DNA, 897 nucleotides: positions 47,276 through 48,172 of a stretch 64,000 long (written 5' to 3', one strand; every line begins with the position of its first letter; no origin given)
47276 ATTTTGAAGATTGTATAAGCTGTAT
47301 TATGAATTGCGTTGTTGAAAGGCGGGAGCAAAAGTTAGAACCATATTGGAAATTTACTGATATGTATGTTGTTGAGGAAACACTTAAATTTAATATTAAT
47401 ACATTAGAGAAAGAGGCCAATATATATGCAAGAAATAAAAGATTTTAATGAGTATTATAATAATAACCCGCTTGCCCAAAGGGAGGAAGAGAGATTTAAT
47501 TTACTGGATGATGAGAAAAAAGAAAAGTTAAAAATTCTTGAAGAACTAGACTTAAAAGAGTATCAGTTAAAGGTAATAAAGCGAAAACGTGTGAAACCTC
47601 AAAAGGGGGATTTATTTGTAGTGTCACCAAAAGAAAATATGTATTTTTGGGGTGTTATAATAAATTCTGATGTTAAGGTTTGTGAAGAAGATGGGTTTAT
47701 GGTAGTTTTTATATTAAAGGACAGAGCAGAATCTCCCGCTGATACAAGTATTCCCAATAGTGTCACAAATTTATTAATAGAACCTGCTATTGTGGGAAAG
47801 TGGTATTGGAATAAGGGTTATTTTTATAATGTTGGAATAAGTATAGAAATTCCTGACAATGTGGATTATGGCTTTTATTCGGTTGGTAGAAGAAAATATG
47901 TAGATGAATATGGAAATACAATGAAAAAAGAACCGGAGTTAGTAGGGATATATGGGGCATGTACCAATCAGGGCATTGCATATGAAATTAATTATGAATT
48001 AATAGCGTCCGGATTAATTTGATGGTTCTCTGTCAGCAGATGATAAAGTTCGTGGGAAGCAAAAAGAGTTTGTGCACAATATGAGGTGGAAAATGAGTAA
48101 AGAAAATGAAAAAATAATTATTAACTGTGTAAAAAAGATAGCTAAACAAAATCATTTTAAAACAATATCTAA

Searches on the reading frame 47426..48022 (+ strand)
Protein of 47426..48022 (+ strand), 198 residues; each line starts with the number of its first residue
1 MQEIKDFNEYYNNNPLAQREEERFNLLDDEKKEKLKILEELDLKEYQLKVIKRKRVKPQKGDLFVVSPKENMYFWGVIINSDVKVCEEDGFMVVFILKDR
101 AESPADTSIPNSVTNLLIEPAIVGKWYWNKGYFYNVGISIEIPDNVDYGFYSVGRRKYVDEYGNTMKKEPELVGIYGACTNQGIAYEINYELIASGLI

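Call 36: search_protein_families(library=pfam, proteins=[window:47426-48022:+])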
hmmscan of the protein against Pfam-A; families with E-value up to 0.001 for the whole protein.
window:47426-48022:+ (198 aa): 1 family
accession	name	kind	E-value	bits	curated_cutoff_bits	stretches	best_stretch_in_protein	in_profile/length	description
PF15428.11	Imm26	-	1.8e-05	25.4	23.3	1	60-138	2-82/107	Immunity protein 26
